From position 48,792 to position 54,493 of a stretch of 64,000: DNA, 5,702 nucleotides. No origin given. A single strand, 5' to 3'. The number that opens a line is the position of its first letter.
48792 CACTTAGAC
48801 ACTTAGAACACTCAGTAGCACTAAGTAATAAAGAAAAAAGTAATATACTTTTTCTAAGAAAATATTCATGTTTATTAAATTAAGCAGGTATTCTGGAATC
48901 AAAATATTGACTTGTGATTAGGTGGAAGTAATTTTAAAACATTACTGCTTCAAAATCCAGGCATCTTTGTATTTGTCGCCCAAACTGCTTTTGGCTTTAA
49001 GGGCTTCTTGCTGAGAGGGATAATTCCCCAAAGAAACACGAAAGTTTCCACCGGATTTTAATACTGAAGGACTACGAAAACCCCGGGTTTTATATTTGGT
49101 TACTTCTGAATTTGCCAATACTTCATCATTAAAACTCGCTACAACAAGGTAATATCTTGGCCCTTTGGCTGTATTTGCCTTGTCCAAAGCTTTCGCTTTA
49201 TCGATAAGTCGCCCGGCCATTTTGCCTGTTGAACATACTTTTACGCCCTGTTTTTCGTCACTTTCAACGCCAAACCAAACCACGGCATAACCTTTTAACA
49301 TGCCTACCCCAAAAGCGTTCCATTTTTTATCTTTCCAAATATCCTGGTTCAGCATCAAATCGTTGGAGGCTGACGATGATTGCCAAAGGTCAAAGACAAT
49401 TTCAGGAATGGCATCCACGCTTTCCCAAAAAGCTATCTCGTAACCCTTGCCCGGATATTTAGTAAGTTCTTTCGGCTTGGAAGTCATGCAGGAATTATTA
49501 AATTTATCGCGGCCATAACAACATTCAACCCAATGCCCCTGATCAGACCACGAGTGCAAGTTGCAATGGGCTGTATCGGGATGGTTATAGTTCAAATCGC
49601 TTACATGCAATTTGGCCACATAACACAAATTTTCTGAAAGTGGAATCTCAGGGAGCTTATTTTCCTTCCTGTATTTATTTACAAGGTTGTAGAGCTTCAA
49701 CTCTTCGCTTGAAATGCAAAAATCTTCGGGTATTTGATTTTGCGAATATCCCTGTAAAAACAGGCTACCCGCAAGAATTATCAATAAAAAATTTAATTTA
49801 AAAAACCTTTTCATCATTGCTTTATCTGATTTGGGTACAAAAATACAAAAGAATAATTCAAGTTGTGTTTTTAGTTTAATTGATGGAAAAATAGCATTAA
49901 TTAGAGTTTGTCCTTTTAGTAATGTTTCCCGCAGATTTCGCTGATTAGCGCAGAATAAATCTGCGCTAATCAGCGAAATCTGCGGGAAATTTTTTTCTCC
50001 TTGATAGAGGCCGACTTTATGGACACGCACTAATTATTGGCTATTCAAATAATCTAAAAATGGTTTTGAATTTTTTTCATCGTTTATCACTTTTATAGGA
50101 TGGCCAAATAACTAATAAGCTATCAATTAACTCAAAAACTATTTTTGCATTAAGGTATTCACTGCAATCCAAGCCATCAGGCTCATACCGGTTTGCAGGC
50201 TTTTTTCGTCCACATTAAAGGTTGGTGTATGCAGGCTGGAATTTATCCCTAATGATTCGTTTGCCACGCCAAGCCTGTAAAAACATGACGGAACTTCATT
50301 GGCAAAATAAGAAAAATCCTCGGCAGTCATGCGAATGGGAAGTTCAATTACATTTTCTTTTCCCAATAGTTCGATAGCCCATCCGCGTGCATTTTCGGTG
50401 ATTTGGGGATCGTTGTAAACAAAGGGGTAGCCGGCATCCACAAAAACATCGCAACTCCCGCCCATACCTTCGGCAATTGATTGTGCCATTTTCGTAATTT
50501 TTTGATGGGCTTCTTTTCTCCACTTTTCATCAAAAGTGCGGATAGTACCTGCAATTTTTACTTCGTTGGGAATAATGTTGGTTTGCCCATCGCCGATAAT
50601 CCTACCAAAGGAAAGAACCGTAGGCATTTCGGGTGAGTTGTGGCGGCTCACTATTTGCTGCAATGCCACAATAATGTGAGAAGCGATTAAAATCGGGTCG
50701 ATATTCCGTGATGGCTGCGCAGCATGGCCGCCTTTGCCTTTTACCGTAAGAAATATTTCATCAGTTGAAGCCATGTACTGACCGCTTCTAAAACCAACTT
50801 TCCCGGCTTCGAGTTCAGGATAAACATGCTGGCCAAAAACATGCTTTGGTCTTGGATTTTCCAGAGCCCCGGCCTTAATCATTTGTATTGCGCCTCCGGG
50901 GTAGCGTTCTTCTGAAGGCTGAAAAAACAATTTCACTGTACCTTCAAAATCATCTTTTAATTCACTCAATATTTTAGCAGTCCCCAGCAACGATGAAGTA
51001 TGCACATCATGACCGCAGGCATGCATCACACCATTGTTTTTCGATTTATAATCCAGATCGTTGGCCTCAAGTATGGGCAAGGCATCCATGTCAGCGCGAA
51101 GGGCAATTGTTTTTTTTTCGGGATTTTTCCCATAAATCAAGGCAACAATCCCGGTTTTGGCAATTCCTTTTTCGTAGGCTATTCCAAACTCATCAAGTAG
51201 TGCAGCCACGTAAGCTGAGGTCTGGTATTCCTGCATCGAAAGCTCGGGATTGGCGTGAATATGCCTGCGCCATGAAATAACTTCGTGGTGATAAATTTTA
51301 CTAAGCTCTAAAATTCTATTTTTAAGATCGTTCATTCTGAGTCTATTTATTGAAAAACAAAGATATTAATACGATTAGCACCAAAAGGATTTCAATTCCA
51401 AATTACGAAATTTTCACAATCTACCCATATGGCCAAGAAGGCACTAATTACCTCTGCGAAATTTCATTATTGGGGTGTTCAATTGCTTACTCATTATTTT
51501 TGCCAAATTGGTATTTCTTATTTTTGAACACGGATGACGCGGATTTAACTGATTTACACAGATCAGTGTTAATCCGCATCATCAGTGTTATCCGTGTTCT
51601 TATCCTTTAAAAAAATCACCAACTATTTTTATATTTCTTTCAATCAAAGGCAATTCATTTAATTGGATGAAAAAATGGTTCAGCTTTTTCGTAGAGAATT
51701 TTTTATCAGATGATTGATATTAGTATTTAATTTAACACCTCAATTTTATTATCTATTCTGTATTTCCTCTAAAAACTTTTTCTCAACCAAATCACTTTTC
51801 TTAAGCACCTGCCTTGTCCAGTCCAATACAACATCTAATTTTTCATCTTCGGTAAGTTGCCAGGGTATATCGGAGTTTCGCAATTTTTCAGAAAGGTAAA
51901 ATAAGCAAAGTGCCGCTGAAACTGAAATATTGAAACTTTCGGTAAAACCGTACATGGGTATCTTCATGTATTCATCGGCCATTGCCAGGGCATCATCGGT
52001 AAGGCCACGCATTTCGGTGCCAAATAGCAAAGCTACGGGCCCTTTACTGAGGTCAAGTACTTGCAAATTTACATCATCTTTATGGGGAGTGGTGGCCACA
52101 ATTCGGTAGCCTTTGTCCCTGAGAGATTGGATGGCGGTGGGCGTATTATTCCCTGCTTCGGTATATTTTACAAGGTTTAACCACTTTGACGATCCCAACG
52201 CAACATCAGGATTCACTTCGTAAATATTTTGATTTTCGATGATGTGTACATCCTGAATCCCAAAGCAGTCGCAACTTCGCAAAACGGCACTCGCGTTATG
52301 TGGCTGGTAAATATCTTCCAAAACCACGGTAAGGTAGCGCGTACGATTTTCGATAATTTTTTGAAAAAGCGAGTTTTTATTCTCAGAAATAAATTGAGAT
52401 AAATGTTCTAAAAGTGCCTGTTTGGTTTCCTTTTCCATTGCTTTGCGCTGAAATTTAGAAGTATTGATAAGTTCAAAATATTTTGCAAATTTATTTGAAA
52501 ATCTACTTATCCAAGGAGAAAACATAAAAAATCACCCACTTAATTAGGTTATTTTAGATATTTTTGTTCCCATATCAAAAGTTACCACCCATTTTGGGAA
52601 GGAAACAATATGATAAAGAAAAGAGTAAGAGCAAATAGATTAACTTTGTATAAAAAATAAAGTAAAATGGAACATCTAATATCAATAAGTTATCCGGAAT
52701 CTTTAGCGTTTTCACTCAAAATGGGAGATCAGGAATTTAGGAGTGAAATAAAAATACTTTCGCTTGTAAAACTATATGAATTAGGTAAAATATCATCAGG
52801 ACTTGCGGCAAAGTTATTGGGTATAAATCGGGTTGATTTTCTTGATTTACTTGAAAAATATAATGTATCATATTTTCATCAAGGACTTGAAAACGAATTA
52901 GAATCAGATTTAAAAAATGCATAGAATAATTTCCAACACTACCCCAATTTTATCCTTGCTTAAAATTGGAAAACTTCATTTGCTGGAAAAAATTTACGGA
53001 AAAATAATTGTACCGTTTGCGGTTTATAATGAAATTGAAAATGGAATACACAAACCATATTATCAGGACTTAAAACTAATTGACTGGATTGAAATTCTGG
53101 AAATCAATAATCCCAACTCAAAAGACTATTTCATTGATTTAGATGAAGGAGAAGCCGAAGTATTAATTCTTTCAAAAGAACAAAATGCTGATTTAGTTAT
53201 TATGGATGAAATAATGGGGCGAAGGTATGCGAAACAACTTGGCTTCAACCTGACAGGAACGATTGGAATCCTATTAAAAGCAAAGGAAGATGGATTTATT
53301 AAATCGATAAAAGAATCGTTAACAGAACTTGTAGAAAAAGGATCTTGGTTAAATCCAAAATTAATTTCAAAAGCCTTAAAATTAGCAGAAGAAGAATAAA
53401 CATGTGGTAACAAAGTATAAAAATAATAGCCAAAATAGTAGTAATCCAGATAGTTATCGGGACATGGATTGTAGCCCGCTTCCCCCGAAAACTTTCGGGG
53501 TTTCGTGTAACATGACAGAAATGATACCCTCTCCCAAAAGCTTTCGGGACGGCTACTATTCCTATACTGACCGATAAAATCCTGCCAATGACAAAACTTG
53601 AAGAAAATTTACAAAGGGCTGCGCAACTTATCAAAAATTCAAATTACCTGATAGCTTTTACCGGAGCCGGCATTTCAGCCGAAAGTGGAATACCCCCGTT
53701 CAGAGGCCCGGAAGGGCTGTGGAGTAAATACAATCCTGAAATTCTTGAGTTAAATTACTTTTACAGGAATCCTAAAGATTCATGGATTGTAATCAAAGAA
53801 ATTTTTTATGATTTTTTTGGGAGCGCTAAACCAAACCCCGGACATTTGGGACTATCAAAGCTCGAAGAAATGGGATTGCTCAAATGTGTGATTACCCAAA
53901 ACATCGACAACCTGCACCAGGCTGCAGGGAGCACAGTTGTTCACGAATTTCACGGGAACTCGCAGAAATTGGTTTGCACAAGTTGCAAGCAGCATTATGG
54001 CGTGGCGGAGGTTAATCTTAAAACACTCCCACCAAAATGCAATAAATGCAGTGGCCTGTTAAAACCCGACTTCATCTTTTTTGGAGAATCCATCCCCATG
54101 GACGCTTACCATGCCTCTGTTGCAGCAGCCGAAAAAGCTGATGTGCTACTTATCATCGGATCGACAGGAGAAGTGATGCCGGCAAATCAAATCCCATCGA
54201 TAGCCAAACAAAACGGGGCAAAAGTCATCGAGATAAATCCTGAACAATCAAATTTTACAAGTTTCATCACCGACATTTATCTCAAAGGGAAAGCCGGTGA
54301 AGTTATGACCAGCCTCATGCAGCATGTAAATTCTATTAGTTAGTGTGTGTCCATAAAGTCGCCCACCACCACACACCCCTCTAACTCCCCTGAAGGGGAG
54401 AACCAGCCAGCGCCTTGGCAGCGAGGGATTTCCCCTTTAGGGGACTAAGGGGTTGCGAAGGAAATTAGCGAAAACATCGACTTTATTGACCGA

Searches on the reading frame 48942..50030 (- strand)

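Call 72: search_protein_families(library=pfam, proteins=[window:48942-50030:-], max_evalue=0.00001)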
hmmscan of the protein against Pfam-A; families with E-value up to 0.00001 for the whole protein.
window:48942-50030:- (362 aa): 1 family
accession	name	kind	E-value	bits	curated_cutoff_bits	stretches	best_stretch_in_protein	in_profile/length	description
PF05036.18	SPOR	-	3.2e-11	43.8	21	1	291-361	3-76/76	SPOR domain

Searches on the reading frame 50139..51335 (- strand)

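Call 72: search_protein_families(library=pfam, proteins=[window:50139-51335:-], max_evalue=0.00001)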
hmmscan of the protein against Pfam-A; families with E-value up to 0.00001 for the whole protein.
window:50139-51335:- (398 aa): 2 families
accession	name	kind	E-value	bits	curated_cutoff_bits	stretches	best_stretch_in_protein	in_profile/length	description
PF01546.33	Peptidase_M20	-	3.1e-41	142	24.6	1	78-388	1-201/206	Peptidase family M20/M25/M40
PF07687.19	M20_dimer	-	2.5e-11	43.9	21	1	196-288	11-103/107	Peptidase dimerisation domain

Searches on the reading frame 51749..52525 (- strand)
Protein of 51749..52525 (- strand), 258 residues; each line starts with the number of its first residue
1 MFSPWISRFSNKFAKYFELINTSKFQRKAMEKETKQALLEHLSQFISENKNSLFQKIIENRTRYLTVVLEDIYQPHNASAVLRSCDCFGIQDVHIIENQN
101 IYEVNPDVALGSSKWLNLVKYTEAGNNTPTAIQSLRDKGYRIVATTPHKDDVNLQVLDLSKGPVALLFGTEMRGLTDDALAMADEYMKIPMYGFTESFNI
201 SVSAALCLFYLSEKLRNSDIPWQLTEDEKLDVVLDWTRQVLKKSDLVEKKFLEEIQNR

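Call 72: search_protein_families(library=pfam, proteins=[window:51749-52525:-], max_evalue=0.00001)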
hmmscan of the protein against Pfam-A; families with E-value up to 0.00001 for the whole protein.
window:51749-52525:- (258 aa): 1 family
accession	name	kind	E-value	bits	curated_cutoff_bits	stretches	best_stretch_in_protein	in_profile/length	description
PF00588.24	SpoU_methylase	-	7e-33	114.1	29.7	1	65-209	2-142/142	SpoU rRNA Methylase family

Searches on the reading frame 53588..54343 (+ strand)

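Call 73: search_protein_families(library=pfam, proteins=[window:53588-54343:+], max_evalue=0.00001)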
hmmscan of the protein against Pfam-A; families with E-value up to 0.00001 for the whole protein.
window:53588-54343:+ (251 aa): 2 families
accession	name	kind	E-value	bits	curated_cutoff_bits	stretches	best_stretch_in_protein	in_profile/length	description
PF02146.23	SIR2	-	1.3e-45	156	24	1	26-198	1-180/180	Sir2 family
PF00205.28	TPP_enzyme_M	-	8.2e-06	26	30.4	0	165-243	59-137/137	Thiamine pyrophosphate enzyme, central domain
